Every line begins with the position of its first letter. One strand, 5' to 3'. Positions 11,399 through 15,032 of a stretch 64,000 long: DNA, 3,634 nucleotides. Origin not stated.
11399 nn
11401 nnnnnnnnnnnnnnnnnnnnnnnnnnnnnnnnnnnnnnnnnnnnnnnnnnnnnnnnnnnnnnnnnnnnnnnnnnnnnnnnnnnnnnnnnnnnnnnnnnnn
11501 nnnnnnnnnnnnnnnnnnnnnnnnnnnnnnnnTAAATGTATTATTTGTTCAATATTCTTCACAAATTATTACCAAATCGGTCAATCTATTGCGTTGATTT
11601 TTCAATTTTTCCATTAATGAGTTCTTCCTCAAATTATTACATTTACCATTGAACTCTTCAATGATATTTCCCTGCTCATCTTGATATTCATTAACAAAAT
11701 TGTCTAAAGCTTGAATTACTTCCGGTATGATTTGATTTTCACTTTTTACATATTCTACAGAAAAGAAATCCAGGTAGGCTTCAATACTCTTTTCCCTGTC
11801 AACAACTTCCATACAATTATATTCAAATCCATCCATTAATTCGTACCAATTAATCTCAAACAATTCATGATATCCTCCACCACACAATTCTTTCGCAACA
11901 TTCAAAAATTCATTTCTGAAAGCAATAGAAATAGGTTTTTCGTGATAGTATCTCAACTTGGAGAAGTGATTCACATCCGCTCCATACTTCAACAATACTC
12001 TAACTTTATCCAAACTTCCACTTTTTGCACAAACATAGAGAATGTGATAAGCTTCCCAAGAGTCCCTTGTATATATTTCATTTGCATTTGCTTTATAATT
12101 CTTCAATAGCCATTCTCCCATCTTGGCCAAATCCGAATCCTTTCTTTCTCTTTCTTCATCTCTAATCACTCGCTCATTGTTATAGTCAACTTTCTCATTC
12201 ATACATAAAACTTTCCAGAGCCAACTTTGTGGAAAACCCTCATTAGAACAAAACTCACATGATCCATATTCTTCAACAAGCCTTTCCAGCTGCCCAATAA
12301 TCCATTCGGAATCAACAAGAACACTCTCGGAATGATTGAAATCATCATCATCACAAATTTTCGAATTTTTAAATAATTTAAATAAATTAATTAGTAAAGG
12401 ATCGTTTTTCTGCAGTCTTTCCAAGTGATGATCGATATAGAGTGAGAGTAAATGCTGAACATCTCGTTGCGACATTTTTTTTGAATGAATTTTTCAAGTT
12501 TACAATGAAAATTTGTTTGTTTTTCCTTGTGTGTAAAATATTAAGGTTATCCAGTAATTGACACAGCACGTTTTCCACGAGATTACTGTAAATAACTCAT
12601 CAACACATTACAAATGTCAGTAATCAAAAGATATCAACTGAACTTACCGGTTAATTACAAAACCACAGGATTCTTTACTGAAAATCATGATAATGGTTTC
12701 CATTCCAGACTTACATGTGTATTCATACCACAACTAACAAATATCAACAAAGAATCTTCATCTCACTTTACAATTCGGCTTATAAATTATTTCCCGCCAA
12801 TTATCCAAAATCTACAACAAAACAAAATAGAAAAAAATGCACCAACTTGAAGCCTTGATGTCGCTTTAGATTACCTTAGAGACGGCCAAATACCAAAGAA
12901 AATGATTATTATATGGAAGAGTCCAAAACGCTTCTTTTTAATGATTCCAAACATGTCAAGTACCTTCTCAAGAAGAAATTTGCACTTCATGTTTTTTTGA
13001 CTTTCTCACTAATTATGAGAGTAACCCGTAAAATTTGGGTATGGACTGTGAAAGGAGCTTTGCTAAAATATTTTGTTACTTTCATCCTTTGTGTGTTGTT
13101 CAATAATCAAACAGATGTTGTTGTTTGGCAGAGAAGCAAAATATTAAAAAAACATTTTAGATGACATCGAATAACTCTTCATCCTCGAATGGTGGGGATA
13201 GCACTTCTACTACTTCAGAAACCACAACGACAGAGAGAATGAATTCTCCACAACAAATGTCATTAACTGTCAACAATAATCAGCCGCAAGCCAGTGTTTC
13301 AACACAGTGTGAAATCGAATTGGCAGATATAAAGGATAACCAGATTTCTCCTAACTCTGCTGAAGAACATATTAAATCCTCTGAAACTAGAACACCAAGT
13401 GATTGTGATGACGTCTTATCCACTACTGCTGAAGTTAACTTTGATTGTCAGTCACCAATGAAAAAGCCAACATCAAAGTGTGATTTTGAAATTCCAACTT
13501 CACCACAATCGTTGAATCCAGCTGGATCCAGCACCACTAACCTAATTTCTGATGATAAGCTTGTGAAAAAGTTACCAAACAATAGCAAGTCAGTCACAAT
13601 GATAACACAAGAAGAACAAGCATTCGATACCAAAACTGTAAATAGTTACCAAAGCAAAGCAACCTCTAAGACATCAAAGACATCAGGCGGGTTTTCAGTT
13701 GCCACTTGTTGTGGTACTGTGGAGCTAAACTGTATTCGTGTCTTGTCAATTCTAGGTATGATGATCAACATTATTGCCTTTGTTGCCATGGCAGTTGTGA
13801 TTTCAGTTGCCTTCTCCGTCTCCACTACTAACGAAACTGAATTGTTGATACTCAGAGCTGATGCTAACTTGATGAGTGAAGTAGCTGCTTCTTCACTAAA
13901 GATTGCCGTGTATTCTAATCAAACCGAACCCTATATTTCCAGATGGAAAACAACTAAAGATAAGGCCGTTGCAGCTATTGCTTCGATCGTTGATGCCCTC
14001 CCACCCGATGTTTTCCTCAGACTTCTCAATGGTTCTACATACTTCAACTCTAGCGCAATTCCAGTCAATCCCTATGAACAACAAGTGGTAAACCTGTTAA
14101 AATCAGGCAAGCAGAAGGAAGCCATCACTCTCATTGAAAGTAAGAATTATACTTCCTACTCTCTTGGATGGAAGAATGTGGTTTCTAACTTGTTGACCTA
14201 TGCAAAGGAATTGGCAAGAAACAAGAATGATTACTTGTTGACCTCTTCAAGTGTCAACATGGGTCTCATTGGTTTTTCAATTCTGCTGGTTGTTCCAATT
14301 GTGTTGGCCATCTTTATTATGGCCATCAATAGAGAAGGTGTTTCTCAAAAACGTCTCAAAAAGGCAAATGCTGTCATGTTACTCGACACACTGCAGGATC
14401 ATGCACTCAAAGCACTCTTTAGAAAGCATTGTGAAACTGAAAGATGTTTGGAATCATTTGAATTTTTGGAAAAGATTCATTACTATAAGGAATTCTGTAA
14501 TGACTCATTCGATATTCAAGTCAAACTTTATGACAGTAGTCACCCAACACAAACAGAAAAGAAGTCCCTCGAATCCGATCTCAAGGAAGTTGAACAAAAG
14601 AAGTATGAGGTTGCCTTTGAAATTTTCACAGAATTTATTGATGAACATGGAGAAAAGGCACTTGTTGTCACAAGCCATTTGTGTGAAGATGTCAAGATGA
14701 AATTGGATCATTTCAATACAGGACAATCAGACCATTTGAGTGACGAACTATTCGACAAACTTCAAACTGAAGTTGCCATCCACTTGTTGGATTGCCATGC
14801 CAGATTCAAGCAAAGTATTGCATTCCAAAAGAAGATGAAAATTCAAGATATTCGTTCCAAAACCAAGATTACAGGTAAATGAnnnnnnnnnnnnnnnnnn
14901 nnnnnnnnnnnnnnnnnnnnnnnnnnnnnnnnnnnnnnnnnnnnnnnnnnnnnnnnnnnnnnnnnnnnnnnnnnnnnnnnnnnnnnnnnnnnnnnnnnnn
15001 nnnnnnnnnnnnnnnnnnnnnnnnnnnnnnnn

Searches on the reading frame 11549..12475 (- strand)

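Call 32: search_protein_families(library=pfam, proteins=[window:11549-12475:-], max_evalue=0.001)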
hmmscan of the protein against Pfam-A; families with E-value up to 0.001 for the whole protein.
window:11549-12475:- (308 aa): 3 families
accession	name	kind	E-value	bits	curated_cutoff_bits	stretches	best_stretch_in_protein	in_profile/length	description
PF12796.13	Ank_2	-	3.4e-05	24.7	27.3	1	121-198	14-80/90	Ankyrin repeats (3 copies)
PF13637.12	Ank_4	-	0.00015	22.4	22.7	0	147-195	2-47/50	Ankyrin repeats (many copies)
PF13606.12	Ank_3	-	0.00023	21.8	22.3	0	143-170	3-30/30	Ankyrin repeat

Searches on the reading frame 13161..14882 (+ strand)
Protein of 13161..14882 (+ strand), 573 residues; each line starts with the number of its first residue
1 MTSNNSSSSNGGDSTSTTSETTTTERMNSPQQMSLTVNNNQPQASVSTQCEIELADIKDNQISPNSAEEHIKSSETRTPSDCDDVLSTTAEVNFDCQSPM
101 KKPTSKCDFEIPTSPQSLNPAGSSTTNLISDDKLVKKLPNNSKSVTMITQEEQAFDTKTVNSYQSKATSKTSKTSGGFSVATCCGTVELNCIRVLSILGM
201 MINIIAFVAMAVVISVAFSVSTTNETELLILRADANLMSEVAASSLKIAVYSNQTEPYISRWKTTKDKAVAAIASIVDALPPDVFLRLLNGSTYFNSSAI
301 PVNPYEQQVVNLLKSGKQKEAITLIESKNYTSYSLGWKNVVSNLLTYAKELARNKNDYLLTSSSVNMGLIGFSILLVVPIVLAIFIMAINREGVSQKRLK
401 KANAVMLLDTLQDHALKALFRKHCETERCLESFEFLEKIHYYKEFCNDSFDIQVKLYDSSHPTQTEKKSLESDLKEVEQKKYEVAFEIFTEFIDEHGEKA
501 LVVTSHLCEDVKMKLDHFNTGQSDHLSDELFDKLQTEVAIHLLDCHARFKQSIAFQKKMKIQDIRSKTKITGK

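Call 5: search_protein_families(library=pfam, proteins=[window:13161-14882:+], max_evalue=0.1)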
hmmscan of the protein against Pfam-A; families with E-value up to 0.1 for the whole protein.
window:13161-14882:+ (573 aa): 4 families
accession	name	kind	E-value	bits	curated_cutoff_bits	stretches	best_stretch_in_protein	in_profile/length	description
PF00615.24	RGS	-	2.4e-08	34.8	23.9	1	409-557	4-116/117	Regulator of G protein signaling domain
PF13273.12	DUF4064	-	0.011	16.4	32.1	0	193-244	6-51/102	Protein of unknown function (DUF4064)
PF21080.2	Methyltrans_Mon_1st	-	0.014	15.5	27.1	1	307-384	90-165/199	Virus-capping methyltransferase, connector domain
PF16311.10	TMEM100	-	0.027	14.5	34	1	126-247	12-108/133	Transmembrane protein 100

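Call 28: find_homologous_proteins(query=window:13161-14882:+, max_evalue=0.001)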
Query window:13161-14882:+ (573 aa): 3 proteins with E <= 0.001 among 8000 candidates.
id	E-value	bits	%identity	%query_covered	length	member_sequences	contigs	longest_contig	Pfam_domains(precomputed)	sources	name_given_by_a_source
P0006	0.0e+0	1246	100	100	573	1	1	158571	PF00615.25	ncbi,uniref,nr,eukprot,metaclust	ncbi:RGS domain-containing protein [Naegleria gruberi]|uniref:RGS domain-containing protein n=1 Tax=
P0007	8.7e-195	666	65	85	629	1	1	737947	PF00615.25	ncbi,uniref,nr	ncbi:hypothetical protein C9374_000896 [Naegleria lovaniensis]|uniref:RGS domain-containing protein 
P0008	3.9e-194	664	65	85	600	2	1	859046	PF00615.25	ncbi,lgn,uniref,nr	ncbi:hypothetical protein FDP41_011849 [Naegleria fowleri]|uniref:RGS domain-containing protein n=1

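Call 68: predict_structure(alignment_id=A1)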
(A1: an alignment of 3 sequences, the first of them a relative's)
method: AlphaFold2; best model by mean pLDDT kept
length: 573 residues; sequences in the alignment: 3
mean_pLDDT: 37.0   pTM: 0.26
mean pLDDT of the five models: 37.0, 36.3, 35.9, 35.7, 34.6
residues with pLDDT >= 90: 0; 70-90: 15; 50-70: 57; < 50: 501
segments of 3 or more residues with pLDDT < 50: 1-302, 328-433, 492-573
pLDDT, mean of each block of 10 residues (from residue 1): 32 28 27 23 23 23 27 25 24 23 25 24 23 25 23 23 24 26 29 39 43 36 31 34 37 34 42 40 41 38 53 51 50 40 45 35 29 34 35 35 40 42 45 52 63 64 68 74 55 38 33 41 37 41 39 34 39 36
secondary structure, 60 per line:
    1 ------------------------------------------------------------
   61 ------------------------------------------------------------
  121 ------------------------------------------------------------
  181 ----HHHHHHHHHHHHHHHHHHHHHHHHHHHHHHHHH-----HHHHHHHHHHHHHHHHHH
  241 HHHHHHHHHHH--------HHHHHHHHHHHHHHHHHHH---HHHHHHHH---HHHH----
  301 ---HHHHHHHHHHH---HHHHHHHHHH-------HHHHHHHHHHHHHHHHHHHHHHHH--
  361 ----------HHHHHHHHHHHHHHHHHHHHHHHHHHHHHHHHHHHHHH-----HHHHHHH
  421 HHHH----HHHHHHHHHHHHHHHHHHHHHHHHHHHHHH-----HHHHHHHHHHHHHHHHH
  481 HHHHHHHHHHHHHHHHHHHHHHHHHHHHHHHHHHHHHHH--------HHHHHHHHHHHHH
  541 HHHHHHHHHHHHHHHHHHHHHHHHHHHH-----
elements in order: H185-217 H223-251 H260-278 H282-289 H293-296 H304-314 H318-327 H335-358 H371-408 H414-424 H429-458 H464-519 H528-568

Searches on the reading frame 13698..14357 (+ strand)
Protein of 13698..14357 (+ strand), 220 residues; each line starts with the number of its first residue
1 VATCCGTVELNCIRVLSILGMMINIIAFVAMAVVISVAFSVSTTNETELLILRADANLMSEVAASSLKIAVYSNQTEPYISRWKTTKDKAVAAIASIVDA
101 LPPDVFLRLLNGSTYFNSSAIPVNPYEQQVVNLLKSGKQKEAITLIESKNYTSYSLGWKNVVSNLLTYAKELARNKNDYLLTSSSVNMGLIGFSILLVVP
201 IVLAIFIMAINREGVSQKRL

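Call 91: search_protein_families(library=pfam, alignment_id=A5, max_evalue=5)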
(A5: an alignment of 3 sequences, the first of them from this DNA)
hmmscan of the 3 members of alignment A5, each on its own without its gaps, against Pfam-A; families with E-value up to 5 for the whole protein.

A. member 1, seq(220 aa): 4 families
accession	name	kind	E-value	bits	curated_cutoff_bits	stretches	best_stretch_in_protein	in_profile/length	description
PF13273.12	DUF4064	-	0.00097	19.8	32.1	1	14-66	6-52/102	Protein of unknown function (DUF4064)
PF21080.2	Methyltrans_Mon_1st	-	0.0057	16.8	27.1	1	128-197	90-157/199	Virus-capping methyltransferase, connector domain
PF01158.23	Ribosomal_L36e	-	0.049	14.3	27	1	124-148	48-72/96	Ribosomal protein L36e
PF12729.13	4HB_MCP_1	-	0.11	12.5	27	1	124-177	122-174/181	Four helix bundle sensory module for signal transduction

B. families by the number of members that match (of 3 scanned): 6 families
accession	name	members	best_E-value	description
PF13273.12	DUF4064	3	0.00097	Protein of unknown function (DUF4064)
PF24535.1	DUF7598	2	0.019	Domain of unknown function (DUF7598)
PF21080.2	Methyltrans_Mon_1st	1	0.0057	Virus-capping methyltransferase, connector domain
PF01158.23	Ribosomal_L36e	1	0.049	Ribosomal protein L36e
PF12729.13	4HB_MCP_1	1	0.11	Four helix bundle sensory module for signal transduction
PF17512.7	Sh_2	1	0.28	Metapneumovirus Small hydrophobic protein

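Call 92: search_solved_structures(query=A5, max_evalue=10)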
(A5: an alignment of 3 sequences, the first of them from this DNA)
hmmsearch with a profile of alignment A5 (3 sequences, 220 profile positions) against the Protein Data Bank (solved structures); distinct sequences matched with E-value up to 10: 70 (the best 60 are shown).
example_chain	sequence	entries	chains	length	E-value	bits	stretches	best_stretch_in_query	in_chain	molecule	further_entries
3veq_B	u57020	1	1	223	0.039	16.8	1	41-92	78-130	Cationic trypsin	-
8adt_A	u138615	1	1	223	0.043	16.7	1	39-92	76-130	Serine protease 1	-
1v2o_T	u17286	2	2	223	0.048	16.5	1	41-92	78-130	Trypsin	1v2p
1taw_A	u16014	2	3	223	0.048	16.5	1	41-92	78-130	TRYPSIN | Cationic trypsin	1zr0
2tld_E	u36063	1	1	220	0.052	16.4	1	41-92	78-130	TRYPSIN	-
1v2s_T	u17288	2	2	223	0.053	16.4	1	41-92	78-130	Trypsin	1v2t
1v2j_T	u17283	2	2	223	0.054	16.3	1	41-92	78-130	Trypsin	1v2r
1hj9_A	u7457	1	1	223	0.054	16.3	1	41-92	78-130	BETA-TRYPSIN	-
1v2q_T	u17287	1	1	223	0.054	16.3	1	41-92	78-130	Trypsin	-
9bkf_A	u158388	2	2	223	0.054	16.3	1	41-92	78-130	Serine protease 1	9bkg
1aq7_A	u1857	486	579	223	0.054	16.3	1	41-92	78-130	TRYPSIN | BETA-TRYPSIN | PROTEIN (TRYPSIN)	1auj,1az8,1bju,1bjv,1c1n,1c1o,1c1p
6dwr_A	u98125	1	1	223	0.054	16.3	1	41-92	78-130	Cationic trypsin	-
6mrq_A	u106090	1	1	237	0.056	16.3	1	42-92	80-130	Cationic trypsin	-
1v2u_T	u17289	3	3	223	0.056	16.3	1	41-92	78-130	Trypsin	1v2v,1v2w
1g3b_A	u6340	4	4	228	0.057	16.3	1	41-92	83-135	BETA-TRYPSIN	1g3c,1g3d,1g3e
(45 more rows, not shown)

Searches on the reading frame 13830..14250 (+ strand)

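Call 66: search_protein_families(library=pfam, proteins=[window:13830-14250:+], max_evalue=10)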
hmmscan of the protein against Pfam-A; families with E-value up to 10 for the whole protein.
window:13830-14250:+ (140 aa): 3 families
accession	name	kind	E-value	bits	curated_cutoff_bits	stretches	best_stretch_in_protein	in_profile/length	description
PF01158.23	Ribosomal_L36e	-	0.018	15.7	27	1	80-104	48-72/96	Ribosomal protein L36e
PF12729.13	4HB_MCP_1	-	0.023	14.7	27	1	80-133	122-174/181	Four helix bundle sensory module for signal transduction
PF21080.2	Methyltrans_Mon_1st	-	0.035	14.2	27.1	1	84-138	90-144/199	Virus-capping methyltransferase, connector domain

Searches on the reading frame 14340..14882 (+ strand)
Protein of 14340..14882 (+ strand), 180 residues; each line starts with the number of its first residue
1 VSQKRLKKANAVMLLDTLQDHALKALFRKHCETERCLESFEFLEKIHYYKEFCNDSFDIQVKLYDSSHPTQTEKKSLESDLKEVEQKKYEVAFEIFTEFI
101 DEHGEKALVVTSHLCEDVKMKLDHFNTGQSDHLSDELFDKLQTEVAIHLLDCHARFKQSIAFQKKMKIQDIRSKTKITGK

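Call 27: search_solved_structures(query=window:14340-14882:+, max_evalue=1, show_alignments=3)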
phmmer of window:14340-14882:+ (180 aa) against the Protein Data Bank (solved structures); distinct sequences matched with E-value up to 1: 6.
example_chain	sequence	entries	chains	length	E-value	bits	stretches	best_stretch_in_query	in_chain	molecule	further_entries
4a4x_A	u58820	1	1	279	0.46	13.7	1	63-156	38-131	SERINE/THREONINE-PROTEIN KINASE NEK2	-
6tm5_S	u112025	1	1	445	0.47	13.7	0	64-156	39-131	Serine/threonine-protein kinase Nek2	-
2jav_A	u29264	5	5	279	0.47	13.7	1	63-156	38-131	SERINE/THREONINE-PROTEIN KINASE NEK2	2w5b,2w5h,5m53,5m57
2w5a_A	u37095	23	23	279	0.47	13.7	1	63-156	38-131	SERINE/THREONINE-PROTEIN KINASE NEK2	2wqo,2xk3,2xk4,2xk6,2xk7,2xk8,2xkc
9vh1_D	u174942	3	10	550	0.51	13.6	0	93-172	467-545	Retron Ec78 probable ATPase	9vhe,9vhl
6tm5_Q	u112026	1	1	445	0.58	13.4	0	64-156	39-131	Serine/threonine-protein kinase Nek2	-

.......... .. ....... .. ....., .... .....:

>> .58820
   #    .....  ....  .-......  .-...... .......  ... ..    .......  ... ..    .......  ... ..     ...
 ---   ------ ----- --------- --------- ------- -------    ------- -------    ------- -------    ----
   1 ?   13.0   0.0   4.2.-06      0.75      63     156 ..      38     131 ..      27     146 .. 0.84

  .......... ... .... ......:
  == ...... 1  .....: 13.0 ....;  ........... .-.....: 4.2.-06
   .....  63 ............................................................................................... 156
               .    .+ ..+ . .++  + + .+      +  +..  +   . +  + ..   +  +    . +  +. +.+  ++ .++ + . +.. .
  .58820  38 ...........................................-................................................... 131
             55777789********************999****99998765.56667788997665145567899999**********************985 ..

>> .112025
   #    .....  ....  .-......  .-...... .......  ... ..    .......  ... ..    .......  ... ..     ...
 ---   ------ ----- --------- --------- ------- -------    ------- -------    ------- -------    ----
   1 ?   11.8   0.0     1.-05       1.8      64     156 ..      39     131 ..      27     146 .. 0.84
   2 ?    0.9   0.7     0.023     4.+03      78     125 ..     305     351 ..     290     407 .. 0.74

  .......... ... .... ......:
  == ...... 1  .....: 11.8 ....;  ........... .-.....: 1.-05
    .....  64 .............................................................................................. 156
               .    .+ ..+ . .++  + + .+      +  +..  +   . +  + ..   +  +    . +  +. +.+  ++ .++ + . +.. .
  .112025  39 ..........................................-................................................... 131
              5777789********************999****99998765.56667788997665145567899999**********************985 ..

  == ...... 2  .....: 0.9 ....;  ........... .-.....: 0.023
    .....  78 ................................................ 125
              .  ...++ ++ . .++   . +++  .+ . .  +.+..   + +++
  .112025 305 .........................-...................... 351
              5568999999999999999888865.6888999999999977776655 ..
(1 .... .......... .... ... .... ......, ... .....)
